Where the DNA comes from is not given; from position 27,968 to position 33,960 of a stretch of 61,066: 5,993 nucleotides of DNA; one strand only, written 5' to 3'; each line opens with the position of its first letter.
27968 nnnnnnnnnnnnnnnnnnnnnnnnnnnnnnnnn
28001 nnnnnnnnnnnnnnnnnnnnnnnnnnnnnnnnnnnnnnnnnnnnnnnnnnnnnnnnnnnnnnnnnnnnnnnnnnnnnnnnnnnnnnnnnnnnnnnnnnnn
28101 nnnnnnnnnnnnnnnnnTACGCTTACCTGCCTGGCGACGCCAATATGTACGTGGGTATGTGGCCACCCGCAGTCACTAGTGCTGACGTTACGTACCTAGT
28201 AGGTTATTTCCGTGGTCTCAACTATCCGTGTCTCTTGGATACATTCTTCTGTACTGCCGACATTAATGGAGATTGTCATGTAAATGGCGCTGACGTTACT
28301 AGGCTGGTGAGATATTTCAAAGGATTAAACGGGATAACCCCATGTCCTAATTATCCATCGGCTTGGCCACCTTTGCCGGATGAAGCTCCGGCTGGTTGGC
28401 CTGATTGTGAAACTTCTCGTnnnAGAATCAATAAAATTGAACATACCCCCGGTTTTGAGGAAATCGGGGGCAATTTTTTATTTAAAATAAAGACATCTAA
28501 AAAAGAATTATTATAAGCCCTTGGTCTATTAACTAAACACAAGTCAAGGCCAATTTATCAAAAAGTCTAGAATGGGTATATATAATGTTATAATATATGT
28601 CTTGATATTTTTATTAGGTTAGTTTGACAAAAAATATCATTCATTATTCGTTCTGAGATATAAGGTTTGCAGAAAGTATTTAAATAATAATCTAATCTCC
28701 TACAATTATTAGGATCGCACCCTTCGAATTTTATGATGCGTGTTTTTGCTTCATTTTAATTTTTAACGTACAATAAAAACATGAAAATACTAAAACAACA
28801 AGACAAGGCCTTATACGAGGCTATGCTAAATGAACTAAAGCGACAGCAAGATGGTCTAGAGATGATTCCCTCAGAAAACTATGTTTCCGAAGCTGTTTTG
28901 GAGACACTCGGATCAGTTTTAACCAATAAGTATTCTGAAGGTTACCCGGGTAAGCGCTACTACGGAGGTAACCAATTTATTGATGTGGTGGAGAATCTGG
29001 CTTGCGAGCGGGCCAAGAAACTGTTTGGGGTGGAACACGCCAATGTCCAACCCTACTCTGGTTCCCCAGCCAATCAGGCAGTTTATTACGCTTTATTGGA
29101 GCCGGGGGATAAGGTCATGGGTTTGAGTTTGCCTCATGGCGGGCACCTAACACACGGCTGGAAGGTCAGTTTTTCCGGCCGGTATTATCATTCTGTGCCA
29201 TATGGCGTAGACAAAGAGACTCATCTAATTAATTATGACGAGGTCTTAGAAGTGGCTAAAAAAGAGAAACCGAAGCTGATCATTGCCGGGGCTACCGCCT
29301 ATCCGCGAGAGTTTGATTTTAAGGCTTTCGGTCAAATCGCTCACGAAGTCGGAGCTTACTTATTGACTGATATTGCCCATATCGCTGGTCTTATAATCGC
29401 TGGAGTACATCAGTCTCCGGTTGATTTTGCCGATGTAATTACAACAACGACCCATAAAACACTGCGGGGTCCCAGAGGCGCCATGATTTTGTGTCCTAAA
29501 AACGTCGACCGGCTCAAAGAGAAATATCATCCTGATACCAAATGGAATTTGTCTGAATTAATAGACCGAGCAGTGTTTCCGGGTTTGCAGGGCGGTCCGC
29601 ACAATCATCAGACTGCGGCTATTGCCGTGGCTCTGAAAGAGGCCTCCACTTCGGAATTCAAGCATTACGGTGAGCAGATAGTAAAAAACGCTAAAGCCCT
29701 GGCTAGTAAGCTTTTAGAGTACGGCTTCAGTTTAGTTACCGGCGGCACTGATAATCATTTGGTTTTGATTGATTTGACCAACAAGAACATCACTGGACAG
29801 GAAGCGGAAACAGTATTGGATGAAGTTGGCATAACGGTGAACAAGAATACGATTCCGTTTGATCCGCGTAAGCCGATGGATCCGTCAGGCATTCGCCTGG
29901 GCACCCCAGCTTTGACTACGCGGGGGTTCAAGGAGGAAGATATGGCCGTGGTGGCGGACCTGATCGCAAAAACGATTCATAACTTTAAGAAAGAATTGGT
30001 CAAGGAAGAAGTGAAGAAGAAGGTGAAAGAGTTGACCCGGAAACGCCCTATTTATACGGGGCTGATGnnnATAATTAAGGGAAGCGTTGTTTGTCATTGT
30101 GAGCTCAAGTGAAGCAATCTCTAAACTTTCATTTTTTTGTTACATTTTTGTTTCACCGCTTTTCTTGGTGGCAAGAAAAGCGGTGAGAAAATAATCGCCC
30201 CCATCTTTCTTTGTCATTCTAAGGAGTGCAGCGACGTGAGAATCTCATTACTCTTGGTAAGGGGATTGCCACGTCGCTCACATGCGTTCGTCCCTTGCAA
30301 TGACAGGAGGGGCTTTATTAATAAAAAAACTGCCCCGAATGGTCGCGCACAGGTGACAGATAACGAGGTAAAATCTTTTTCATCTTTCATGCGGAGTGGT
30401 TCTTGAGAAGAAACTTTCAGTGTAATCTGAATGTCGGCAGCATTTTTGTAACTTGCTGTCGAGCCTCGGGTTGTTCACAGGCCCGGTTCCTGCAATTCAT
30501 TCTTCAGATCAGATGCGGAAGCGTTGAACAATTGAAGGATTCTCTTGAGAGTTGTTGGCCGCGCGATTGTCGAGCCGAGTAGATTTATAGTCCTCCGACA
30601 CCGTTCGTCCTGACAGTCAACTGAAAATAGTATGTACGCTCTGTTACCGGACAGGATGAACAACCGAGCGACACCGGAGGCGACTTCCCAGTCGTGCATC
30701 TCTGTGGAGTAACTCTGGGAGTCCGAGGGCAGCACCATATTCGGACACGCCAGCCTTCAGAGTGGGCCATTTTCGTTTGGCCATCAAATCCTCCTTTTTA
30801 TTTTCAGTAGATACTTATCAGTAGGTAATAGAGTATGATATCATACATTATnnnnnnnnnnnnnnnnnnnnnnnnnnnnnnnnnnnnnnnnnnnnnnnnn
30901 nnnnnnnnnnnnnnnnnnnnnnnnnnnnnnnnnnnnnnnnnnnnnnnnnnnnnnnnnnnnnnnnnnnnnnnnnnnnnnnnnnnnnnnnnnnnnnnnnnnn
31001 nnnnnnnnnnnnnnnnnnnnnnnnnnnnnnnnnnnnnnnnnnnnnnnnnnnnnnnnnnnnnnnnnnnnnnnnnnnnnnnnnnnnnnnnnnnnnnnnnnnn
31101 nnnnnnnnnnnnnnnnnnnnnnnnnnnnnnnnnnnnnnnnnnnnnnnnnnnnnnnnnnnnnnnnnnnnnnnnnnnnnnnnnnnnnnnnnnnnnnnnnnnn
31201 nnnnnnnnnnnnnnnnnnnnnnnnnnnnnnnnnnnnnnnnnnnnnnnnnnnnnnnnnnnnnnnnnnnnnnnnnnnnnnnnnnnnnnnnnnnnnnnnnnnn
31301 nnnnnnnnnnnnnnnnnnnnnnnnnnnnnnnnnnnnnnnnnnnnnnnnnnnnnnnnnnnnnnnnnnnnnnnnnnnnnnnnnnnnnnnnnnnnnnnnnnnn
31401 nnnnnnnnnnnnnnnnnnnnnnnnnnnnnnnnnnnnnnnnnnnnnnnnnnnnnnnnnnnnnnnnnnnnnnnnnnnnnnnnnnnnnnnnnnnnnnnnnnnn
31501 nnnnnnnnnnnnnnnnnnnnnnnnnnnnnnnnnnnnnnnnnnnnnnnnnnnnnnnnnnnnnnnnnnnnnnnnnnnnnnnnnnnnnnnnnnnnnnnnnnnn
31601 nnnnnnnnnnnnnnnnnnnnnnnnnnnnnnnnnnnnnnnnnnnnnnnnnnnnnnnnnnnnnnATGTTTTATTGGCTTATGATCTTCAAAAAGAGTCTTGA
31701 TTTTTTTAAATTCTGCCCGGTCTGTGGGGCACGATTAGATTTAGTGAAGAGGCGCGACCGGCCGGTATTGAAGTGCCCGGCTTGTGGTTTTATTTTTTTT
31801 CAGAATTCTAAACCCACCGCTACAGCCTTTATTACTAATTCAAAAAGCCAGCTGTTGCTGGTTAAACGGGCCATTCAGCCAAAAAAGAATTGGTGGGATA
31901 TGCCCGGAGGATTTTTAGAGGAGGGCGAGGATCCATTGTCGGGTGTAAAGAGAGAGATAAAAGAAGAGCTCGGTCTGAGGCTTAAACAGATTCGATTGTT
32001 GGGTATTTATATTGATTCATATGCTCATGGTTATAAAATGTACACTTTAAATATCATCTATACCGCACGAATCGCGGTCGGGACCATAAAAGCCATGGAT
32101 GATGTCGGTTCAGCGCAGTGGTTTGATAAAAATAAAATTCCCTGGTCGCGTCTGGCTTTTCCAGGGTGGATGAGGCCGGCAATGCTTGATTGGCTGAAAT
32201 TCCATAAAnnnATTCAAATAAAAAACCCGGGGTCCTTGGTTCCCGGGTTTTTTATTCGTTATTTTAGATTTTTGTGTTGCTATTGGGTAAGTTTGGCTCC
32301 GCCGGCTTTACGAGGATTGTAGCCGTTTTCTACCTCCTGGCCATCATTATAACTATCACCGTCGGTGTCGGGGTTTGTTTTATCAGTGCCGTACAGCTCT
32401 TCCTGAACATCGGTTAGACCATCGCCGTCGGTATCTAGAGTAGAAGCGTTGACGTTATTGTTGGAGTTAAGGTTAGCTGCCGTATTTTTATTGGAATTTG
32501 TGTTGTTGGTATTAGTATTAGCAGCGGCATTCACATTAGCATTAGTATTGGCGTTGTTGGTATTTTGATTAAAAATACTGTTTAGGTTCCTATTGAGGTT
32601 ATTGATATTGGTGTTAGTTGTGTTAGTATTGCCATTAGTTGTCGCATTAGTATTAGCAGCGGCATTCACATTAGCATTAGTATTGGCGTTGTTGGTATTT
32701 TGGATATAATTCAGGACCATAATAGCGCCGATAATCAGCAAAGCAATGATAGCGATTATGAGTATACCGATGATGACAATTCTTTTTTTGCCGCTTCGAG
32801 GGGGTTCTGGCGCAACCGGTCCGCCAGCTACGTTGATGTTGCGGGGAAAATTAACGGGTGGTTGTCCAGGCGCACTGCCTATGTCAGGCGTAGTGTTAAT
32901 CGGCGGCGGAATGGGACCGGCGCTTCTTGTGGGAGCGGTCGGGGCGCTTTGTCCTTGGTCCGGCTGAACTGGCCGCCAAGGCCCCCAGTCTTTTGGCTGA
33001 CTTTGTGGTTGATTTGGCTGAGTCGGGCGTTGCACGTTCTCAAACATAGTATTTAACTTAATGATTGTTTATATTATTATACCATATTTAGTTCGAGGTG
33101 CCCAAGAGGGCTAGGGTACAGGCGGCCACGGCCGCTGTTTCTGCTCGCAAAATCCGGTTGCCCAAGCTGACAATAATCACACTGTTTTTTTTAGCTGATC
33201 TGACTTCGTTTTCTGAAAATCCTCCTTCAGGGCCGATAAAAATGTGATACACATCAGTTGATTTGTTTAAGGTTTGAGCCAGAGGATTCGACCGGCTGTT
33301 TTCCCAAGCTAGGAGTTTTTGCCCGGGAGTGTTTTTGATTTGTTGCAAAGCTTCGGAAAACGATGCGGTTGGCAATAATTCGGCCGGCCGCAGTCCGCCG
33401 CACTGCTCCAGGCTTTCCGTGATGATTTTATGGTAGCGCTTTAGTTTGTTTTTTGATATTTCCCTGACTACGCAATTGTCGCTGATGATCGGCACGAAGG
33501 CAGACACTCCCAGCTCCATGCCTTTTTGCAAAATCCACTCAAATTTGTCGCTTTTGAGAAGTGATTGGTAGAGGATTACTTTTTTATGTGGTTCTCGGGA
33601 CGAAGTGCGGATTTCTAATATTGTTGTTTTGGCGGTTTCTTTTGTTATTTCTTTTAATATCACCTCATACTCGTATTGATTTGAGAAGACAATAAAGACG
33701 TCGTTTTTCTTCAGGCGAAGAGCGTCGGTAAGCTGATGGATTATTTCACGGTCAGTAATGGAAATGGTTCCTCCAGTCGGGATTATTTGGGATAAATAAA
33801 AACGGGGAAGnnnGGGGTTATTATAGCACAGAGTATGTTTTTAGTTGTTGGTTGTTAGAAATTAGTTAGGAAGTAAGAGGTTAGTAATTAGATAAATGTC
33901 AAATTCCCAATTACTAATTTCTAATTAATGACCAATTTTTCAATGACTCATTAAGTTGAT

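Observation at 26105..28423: Intact LVIVD-TSP3-dockerin surface protein of Zixibacteria/FCB style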

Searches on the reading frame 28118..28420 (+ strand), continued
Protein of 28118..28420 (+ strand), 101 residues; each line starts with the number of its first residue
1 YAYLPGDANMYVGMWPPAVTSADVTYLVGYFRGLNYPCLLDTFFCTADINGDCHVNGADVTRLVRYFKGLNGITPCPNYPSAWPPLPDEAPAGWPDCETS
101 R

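Call 83: search_protein_families(library=pfam, proteins=[P0352, P0353, P0354, P0355, P0356, P0357, P0358, P0359, P0460], max_evalue=0.01)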
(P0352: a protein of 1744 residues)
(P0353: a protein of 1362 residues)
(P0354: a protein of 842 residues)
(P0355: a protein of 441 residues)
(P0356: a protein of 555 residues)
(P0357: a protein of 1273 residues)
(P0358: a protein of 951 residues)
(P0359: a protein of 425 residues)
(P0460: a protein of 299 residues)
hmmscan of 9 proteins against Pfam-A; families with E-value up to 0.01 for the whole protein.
P0352 (1744 aa): 3 families
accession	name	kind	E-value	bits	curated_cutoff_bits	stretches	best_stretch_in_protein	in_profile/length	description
PF13620.12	CarboxypepD_reg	-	1.6e-11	44.9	32.3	1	778-856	1-82/82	Carboxypeptidase regulatory-like domain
PF00404.24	Dockerin_1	-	1.7e-09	38.1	22.9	1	1088-1141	1-56/57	Dockerin type I domain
PF13715.12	CarbopepD_reg_2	-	1e-05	25.9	32.2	1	779-857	1-78/88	CarboxypepD_reg-like domain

P0353 (1362 aa): 9 families
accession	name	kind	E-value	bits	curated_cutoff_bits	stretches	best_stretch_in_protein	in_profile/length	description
PF13517.12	FG-GAP_3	-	6.9e-48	161.5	26.9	7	238-297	1-61/61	FG-GAP-like repeat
PF13620.12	CarboxypepD_reg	-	2.4e-39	134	32.3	3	661-735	2-81/82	Carboxypeptidase regulatory-like domain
PF13715.12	CarbopepD_reg_2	-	4.4e-24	84.8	32.2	3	661-737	1-78/88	CarboxypepD_reg-like domain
PF01839.29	FG-GAP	-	1.9e-14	53.6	22.1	3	279-299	2-22/37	FG-GAP repeat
PF17210.9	SdrD_B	-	4.4e-09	37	29.7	1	1005-1064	18-75/112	SdrD B-like domain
PF09430.16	EMC7_beta-sandw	-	1.1e-05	26.1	26.6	0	674-728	8-65/122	ER membrane protein complex subunit 7, beta-sandwich domain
PF08308.17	PEGA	-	3.7e-05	24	20.8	1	701-736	33-68/71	PEGA domain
PF17802.7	SpaA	-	0.00042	20.9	23.1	0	1004-1051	8-56/91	Prealbumin-like fold domain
PF14686.12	fn3_3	-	0.00093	19.4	24.4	0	689-731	31-75/75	Polysaccharide lyase family 4, domain II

P0354 (842 aa): 4 families
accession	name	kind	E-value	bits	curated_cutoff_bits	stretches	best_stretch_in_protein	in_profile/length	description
PF13517.12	FG-GAP_3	-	5.2e-39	133.1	26.9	6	192-251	1-60/61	FG-GAP-like repeat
PF01839.29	FG-GAP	-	5.9e-10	39.2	22.1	1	332-356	2-26/37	FG-GAP repeat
PF13620.12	CarboxypepD_reg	-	8.8e-10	39.2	32.3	1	665-739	2-81/82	Carboxypeptidase regulatory-like domain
PF13715.12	CarbopepD_reg_2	-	5.8e-07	29.9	32.2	1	665-739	1-76/88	CarboxypepD_reg-like domain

P0355 (441 aa): 1 family
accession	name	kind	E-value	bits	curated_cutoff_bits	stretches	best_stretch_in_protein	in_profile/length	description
PF00404.24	Dockerin_1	-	0.00021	21.9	22.9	0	45-97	11-49/57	Dockerin type I domain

P0356 (555 aa): 1 family
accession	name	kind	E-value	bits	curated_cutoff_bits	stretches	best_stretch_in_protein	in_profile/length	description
PF00404.24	Dockerin_1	-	1.2e-08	35.5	22.9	1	477-524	13-56/57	Dockerin type I domain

P0357 (1273 aa): 4 families
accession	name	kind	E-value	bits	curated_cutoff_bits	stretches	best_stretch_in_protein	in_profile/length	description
PF00404.24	Dockerin_1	-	8.4e-16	58.4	22.9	1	630-683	1-56/57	Dockerin type I domain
PF13620.12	CarboxypepD_reg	-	6e-13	49.4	32.3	1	325-403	1-82/82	Carboxypeptidase regulatory-like domain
PF17210.9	SdrD_B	-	1.2e-05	25.9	29.7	1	334-386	20-75/112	SdrD B-like domain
PF13715.12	CarbopepD_reg_2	-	0.001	19.5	32.2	1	326-396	1-70/88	CarboxypepD_reg-like domain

P0358 (951 aa): 5 families
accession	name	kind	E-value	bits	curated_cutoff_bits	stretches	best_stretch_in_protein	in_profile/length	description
PF13517.12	FG-GAP_3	-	3.3e-42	143.4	26.9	6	669-730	1-61/61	FG-GAP-like repeat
PF13620.12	CarboxypepD_reg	-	1.8e-12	47.8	32.3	1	313-386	2-79/82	Carboxypeptidase regulatory-like domain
PF13205.12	Big_5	-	1.2e-09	39.3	23.6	1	392-492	5-104/105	Bacterial Ig-like domain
PF01839.29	FG-GAP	-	4.9e-08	33.1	22.1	2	663-693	3-27/37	FG-GAP repeat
PF13715.12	CarbopepD_reg_2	-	1.8e-06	28.3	32.2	1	313-363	1-52/88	CarboxypepD_reg-like domain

P0359 (425 aa): 2 families
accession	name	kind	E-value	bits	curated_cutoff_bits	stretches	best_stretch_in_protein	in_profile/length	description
PF25470.1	DUF7901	-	3e-45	155.2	24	1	34-216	1-193/205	Domain of unknown function (DUF7901)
PF00404.24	Dockerin_1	-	1.9e-07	31.6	22.9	1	225-287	1-56/57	Dockerin type I domain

P0460 (299 aa): 1 family
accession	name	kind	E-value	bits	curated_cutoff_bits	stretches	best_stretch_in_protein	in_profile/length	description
PF02412.23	TSP_3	-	8e-11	41.9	25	1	71-102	2-33/36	Thrombospondin type 3 repeat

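Call 86: list_cluster_members(proteins=[P0353, P0354, P0357, P0358, P0372, P0374, P0403, P0412, P0429, P0448])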
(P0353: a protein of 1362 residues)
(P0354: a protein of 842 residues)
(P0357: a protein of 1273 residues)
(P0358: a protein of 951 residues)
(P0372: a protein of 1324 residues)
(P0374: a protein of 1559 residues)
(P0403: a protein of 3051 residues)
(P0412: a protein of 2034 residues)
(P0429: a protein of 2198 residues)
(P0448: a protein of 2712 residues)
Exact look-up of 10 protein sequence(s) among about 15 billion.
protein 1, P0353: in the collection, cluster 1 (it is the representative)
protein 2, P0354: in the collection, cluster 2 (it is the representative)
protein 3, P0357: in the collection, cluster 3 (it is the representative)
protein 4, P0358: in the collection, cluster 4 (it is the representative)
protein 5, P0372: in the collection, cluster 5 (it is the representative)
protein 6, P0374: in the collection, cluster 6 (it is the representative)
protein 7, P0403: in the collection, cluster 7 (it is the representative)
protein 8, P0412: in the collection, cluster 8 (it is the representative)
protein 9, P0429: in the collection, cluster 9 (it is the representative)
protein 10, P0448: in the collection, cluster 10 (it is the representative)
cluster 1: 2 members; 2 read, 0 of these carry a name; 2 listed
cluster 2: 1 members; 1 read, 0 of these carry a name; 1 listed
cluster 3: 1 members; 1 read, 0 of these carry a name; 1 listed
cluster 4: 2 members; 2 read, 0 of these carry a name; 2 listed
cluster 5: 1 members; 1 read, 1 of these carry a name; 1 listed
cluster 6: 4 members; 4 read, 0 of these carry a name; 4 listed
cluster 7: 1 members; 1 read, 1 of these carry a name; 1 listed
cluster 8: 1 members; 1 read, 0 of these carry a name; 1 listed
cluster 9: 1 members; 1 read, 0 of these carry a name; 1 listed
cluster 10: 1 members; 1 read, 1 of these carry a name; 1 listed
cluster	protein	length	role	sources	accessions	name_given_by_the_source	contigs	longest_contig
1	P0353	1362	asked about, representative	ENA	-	-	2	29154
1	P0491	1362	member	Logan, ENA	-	-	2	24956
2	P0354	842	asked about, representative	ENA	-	-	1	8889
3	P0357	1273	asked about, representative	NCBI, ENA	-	-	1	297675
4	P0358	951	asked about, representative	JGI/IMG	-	-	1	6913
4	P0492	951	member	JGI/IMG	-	-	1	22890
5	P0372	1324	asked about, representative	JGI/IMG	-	hypothetical protein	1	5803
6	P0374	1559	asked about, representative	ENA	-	-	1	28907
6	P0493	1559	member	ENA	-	-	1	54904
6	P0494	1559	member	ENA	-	-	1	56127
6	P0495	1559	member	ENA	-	-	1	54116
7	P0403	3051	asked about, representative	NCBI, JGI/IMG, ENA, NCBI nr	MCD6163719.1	MAG: right-handed parallel beta-helix repeat-containing protein [candidate division ... | right-handed parallel beta-helix repeat-containing protein [candidate division ...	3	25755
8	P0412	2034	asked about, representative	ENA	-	-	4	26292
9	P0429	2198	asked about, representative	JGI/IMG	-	-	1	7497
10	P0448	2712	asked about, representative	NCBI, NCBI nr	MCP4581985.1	MAG: hypothetical protein GY839_10225 [candidate division Zixibacteria bacterium] | hypothetical protein [candidate division Zixibacteria bacterium]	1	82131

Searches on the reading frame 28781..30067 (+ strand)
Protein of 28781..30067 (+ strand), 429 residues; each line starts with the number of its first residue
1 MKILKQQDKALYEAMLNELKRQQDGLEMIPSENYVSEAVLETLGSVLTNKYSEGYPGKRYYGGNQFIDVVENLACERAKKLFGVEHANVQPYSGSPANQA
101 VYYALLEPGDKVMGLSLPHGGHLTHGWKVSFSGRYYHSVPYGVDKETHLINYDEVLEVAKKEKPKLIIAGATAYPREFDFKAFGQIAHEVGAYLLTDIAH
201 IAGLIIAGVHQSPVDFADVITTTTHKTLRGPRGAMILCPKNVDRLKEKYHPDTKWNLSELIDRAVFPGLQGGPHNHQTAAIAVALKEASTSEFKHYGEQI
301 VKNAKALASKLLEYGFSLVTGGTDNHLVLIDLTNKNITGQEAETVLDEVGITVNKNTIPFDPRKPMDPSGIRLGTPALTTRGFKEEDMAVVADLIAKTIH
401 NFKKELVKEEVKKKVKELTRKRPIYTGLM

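Call 25: search_protein_families(library=pfam, proteins=[window:28781-30067:+], max_evalue=0.001)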
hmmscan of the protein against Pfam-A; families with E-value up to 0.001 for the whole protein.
window:28781-30067:+ (429 aa): 3 families
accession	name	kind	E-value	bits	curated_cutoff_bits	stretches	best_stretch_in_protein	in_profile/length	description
PF00464.25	SHMT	-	3e-175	583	27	1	4-395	1-399/399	Serine hydroxymethyltransferase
PF00266.25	Aminotran_5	-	8.1e-06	25.5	21.5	1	175-354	153-336/371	Aminotransferase class-V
PF01212.27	Beta_elim_lyase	-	0.00021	21.2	27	1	74-355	37-274/288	Beta-eliminating lyase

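Call 52: find_encoding_contigs(protein=window:28781-30067:+, flank=3000, max_places=6)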
Protein window:28781-30067:+ (429 aa): 4 contigs read that carry it; 1 place shown.
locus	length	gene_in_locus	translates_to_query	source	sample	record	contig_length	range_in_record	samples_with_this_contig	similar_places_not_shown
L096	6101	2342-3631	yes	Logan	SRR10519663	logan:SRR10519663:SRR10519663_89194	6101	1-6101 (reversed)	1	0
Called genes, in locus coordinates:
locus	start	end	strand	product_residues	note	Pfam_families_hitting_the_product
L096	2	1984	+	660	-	?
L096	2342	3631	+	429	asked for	PF00464:SHMT, PF00266:Aminotran_5 (weak)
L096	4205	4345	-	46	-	-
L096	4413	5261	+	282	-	PF00763:THF_DHG_CYH, PF02882:THF_DHG_CYH_C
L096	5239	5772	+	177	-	PF00293:NUDIX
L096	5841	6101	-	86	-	?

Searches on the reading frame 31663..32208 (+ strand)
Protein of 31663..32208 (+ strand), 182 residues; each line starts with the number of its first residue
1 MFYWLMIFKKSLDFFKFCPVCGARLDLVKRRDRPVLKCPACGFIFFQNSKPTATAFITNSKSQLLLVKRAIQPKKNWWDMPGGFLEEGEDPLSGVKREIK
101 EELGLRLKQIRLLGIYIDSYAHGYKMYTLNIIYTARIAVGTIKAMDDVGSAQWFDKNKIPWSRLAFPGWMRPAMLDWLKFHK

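Call 25: search_protein_families(library=pfam, proteins=[window:31663-32208:+], max_evalue=0.001)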
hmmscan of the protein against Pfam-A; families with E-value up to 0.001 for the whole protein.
window:31663-32208:+ (182 aa): 4 families
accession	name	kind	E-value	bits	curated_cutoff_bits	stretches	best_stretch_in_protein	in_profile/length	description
PF00293.34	NUDIX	-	1.7e-19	70.6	21.1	1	50-163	3-120/134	NUDIX domain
PF13453.11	Zn_ribbon_TFIIB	-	7.6e-05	22.5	22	1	18-47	2-31/41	Transcription factor zinc-finger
PF14815.12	NUDIX_4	-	0.0002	21.6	35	1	55-173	3-110/113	NUDIX domain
PF14803.11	Zn_ribbon_Nudix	-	0.00027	21.2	25.6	1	16-47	1-34/34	Nudix N-terminal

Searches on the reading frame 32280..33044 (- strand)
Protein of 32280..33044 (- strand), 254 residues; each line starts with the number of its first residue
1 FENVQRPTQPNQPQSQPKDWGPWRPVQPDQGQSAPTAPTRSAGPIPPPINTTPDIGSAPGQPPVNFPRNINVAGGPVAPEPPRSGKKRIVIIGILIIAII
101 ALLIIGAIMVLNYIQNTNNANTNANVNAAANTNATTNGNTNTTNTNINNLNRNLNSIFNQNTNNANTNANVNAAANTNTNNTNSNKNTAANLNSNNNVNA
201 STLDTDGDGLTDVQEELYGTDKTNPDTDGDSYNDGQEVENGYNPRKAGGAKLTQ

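Call 25: search_protein_families(library=pfam, proteins=[window:32280-33044:-], max_evalue=0.001)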
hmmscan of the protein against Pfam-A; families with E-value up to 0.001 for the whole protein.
window:32280-33044:- (254 aa): 1 family
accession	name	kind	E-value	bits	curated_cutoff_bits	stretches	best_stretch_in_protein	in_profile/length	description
PF18884.5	TSP3_bac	-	4.1e-05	23.8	25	1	204-221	1-18/22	Bacterial TSP3 repeat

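Call 28: search_protein_families(library=ncbifam, proteins=[window:32280-33044:-], max_evalue=0.01)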
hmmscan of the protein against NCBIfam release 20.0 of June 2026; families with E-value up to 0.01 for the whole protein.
window:32280-33044:- (254 aa): 9 families
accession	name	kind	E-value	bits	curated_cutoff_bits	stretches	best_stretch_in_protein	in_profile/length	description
NF047639.1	throspo3_MtsD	equivalog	9.6e-05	20.7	800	1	148-248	404-504/651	cell-cell cohesion protein MtsD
NF010495.0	PRK13914.1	equivalog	0.00013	21.1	647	1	30-154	290-360/481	invasion associated endopeptidase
NF033765.2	gliding_CglD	equivalog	0.00022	19.2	400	1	136-240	139-302/1124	adventurous gliding motility lipoprotein CglD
NF041422.1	VirB10_subf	subfamily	0.00029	20.5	400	1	84-216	52-175/404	VirB10/TraB/TrbI family type IV secretion system protein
NF033761.1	gliding_GltJ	equivalog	0.0025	17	450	1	25-191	299-469/671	adventurous gliding motility protein GltJ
NF006283.1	PRK08455.1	equivalog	0.0047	16.6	187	1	85-147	14-77/182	flagellar basal body-associated protein FliL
NF033885.1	conj_TraP_IncI1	equivalog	0.005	16.6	135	1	89-219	9-132/217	conjugal transfer protein TraP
NF047552.1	LIC_20245_11074_fam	subfamily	0.0055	16.6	190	1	94-200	3-95/221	LIC_20245/LIC_11074 family protein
NF033092.0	HK_WalK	equivalog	0.006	15.2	725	1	86-203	6-123/594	cell wall metabolism sensor histidine kinase WalK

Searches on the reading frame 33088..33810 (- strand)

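Call 25: search_protein_families(library=pfam, proteins=[window:33088-33810:-], max_evalue=0.001)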
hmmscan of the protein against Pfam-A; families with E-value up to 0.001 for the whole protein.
window:33088-33810:- (240 aa): 1 family
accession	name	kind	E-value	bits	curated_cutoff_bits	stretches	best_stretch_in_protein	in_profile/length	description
PF04452.19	Methyltrans_RNA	-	1.5e-44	152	23.9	1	75-233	4-163/165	RNA methyltransferase domain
